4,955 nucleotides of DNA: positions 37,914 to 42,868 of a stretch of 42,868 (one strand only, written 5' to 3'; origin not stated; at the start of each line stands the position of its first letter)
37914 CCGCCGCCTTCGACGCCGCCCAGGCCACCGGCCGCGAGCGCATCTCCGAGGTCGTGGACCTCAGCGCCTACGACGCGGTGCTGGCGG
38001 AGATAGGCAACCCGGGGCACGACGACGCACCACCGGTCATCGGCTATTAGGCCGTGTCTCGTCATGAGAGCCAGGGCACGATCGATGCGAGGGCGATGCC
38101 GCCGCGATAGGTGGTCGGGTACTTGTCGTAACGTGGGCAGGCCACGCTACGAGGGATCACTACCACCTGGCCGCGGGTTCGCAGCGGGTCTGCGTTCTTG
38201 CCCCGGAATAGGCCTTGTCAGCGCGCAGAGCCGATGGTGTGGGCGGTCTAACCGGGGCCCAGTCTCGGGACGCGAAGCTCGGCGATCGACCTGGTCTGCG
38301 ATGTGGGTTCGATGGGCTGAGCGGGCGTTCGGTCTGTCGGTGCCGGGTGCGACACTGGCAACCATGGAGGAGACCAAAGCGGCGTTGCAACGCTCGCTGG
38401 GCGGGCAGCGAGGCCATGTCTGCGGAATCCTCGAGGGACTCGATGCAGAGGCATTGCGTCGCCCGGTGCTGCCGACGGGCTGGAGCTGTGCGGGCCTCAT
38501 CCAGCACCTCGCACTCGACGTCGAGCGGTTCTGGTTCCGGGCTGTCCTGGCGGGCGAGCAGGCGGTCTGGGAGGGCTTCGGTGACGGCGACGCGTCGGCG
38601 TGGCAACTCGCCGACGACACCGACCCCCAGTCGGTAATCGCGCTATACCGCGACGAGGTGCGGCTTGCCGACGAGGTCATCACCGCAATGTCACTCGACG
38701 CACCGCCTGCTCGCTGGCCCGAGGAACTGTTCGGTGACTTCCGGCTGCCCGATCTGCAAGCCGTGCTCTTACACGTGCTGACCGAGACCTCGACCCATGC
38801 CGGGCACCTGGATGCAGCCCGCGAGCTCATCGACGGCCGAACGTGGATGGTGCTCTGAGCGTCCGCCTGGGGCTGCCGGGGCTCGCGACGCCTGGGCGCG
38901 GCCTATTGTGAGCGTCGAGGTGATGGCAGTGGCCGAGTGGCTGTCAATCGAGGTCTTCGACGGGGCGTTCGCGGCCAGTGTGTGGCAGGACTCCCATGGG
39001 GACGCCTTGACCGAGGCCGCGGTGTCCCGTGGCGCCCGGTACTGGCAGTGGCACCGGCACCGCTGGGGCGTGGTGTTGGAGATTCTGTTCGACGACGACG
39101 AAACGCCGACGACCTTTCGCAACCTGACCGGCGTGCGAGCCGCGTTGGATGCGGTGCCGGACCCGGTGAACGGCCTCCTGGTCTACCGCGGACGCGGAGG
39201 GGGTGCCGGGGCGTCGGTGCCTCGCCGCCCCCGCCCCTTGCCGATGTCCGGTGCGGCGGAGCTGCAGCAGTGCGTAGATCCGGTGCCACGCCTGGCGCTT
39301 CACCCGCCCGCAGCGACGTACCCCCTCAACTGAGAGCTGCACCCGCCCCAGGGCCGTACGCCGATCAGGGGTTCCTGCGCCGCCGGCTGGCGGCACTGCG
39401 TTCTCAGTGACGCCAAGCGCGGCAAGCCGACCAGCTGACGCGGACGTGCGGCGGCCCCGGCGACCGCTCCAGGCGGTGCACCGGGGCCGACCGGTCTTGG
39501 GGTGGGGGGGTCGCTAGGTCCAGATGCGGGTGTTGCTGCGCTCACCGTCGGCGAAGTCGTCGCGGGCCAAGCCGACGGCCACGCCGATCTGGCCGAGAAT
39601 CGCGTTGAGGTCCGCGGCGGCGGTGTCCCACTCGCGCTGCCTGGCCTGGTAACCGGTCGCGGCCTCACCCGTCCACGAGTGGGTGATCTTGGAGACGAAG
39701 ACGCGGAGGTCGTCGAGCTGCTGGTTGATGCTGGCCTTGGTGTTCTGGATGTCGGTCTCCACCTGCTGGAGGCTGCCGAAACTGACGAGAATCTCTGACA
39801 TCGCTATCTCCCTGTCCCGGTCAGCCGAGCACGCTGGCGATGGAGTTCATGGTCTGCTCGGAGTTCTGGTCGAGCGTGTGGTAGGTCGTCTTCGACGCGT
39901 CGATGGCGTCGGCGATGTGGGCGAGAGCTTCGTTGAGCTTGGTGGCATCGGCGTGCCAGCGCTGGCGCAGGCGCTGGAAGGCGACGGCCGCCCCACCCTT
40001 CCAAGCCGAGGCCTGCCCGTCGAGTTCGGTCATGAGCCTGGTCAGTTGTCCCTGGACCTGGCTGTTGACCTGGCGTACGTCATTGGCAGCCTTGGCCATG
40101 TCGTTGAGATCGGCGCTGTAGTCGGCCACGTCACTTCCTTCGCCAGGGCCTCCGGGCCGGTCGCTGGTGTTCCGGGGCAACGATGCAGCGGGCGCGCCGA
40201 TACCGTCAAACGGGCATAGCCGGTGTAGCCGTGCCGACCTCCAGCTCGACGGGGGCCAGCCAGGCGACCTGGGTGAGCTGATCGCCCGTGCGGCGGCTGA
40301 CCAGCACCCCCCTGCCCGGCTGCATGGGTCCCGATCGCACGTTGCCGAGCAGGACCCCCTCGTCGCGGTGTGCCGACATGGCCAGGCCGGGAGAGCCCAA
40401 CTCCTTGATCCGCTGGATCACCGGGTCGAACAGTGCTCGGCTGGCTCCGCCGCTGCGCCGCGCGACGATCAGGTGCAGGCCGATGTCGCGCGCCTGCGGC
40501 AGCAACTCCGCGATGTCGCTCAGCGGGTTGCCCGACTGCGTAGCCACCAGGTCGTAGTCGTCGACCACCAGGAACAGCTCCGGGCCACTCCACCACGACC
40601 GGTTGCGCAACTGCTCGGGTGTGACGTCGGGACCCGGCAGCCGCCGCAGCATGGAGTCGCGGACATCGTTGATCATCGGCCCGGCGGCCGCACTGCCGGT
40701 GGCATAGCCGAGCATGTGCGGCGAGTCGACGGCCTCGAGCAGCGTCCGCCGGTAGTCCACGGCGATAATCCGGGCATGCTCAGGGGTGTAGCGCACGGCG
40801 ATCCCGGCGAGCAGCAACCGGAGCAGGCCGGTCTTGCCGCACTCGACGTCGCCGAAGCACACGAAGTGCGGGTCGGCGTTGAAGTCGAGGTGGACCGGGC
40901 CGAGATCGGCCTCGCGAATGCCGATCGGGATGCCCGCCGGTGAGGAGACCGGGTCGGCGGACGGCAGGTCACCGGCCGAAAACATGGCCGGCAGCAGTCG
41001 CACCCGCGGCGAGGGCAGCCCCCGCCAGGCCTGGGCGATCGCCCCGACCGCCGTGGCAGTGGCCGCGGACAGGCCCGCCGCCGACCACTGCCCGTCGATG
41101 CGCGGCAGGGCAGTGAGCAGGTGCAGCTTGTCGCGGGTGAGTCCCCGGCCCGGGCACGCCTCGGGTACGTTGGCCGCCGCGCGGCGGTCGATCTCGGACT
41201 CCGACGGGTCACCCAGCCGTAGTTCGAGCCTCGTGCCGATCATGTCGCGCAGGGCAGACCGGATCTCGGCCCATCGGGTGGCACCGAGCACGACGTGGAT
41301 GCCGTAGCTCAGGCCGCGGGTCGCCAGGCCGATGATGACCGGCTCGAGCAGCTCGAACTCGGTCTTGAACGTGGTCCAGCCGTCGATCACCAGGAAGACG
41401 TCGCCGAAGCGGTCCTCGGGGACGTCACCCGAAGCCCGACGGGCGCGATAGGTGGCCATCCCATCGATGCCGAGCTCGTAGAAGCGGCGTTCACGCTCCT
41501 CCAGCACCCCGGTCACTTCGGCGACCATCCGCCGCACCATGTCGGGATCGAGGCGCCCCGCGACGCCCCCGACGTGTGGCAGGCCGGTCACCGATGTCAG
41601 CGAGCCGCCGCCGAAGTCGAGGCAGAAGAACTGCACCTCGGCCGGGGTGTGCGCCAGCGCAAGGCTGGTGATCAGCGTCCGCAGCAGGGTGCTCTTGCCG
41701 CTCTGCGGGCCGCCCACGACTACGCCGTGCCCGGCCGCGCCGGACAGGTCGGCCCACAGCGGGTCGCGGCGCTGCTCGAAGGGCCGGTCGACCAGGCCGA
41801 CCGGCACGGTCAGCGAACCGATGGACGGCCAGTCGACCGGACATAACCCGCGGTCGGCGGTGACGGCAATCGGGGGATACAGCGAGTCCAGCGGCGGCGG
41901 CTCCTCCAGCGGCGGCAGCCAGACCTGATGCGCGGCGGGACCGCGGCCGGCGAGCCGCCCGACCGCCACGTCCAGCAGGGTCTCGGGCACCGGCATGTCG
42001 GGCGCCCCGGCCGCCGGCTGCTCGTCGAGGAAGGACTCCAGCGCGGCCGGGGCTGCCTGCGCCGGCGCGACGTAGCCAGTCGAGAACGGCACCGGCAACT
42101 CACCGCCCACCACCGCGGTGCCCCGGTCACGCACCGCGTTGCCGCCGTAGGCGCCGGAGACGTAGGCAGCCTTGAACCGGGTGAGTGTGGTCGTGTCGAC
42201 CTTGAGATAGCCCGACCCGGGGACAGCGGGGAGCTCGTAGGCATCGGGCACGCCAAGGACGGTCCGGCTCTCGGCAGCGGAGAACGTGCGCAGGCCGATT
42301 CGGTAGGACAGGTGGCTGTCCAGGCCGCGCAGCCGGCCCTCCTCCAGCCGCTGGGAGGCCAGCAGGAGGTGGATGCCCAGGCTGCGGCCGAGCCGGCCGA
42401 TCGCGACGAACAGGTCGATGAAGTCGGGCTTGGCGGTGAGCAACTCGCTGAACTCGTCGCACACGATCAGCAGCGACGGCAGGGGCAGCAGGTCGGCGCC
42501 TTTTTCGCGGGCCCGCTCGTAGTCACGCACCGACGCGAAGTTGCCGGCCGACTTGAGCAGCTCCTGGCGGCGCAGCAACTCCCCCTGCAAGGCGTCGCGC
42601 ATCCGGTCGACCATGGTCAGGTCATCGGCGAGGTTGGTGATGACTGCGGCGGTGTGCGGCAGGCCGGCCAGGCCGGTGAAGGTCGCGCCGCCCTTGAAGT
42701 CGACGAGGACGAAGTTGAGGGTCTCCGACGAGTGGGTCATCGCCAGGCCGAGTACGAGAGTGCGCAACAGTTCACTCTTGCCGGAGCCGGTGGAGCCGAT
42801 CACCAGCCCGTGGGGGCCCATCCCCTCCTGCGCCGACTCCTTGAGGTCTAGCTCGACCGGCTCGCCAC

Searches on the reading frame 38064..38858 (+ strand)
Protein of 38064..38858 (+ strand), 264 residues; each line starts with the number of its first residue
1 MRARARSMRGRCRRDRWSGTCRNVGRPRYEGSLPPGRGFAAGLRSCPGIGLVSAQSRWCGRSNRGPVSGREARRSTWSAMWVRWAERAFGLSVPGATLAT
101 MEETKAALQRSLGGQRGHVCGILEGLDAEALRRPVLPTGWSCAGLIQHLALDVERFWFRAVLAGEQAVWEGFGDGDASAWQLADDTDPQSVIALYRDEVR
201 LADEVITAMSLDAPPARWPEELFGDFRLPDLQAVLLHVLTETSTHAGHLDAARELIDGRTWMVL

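Call 9: search_protein_families(library=pfam, proteins=[window:38064-38858:+], max_evalue=0.001)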
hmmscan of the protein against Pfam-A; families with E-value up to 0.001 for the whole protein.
window:38064-38858:+ (264 aa): 3 families
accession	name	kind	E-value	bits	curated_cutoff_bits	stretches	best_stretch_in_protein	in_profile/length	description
PF04978.18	MST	-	8.2e-34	117.7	27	1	108-258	2-149/149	Mycothiol-S-transferase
PF12867.12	DinB_2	-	1.7e-09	38.6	24.8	1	122-248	12-127/128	DinB superfamily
PF11716.13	MDMPI_N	-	2.8e-05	25.3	24.2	1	122-220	11-113/140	Mycothiol maleylpyruvate isomerase N-terminal domain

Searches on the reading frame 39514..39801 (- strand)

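Call 9: search_protein_families(library=pfam, proteins=[window:39514-39801:-], max_evalue=0.001)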
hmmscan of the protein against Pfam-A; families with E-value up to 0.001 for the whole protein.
window:39514-39801:- (95 aa): 1 family
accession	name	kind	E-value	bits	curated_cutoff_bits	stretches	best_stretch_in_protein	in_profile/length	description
PF06013.18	WXG100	-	1.3e-12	48.2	27.3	1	4-87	2-85/86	Proteins of 100 residues with WXG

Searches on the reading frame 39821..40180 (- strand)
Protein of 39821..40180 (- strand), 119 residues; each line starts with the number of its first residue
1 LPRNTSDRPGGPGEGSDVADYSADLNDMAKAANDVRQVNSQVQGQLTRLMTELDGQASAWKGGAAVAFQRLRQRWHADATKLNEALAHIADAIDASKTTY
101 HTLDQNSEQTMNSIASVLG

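Call 9: search_protein_families(library=pfam, proteins=[window:39821-40180:-], max_evalue=0.001)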
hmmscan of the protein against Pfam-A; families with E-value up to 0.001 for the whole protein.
window:39821-40180:- (119 aa): 2 families
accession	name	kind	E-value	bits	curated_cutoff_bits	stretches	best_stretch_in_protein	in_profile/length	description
PF06013.18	WXG100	-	2.1e-15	57.2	27.3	1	21-105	2-86/86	Proteins of 100 residues with WXG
PF04513.17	Baculo_PEP_C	-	2.4e-05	24.9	38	1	27-96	17-86/140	Baculovirus polyhedron envelope protein, PEP, C terminus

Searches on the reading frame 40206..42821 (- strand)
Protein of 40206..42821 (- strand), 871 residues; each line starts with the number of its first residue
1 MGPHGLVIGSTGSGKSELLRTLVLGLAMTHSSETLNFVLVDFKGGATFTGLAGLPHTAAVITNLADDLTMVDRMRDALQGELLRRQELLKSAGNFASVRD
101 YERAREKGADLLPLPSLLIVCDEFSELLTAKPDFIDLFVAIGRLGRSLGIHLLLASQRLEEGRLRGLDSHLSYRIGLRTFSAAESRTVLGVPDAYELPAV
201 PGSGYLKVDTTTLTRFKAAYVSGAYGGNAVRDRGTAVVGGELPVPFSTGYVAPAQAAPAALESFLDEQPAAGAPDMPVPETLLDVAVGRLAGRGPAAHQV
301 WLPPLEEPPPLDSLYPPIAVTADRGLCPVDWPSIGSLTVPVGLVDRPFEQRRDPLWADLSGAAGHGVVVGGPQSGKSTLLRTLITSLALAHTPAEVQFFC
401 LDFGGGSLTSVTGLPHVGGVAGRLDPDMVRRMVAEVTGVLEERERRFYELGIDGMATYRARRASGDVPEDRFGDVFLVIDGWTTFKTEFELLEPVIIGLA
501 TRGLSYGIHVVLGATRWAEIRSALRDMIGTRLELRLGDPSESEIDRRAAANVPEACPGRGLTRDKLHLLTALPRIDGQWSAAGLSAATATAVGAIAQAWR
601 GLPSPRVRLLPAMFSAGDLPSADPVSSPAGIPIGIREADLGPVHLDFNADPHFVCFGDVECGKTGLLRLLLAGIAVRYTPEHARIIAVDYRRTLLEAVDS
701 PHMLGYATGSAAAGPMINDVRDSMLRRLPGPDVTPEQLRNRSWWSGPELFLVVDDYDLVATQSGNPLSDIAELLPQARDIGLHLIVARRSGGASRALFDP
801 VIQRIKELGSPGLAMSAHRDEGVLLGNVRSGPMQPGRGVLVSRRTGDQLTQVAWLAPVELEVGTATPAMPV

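Call 9: search_protein_families(library=pfam, proteins=[window:40206-42821:-], max_evalue=0.001)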
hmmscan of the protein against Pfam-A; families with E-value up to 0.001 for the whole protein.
window:40206-42821:- (871 aa): 8 families
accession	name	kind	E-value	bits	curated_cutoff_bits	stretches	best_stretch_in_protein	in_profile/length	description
PF01580.24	FtsK_SpoIIIE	-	1.2e-90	303.3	24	3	342-575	18-219/221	FtsK/SpoIIIE family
PF13401.12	AAA_22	-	2.5e-10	41.2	27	0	362-393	4-33/130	AAA domain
PF13191.12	AAA_16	-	4.8e-07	30.8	32.6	0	3-140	25-157/167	AAA ATPase domain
PF05729.18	NACHT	-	1.3e-06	28.8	26.7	0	6-39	4-38/167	NACHT domain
PF02456.21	Adeno_IVa2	-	1.4e-05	24.5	21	0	5-38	90-123/370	Adenovirus IVa2 protein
PF25199.1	nSTAND_NTPase5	-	0.00029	21.1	34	0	6-30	45-69/145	Novel STAND NTPase 5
PF00005.33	ABC_tran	-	0.00045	21.3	25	0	7-23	16-32/137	ABC transporter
PF01926.29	MMR_HSR1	-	0.00081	19.9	21.9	0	367-388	3-24/113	50S ribosome-binding GTPase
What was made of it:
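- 40206..42868 (-): C-terminal part of eccC (FtsK/SpoIIIE ATPase), cut by the window end; the proposed exporter. PF01580 E=1.2e-90 with three domains (call 9).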
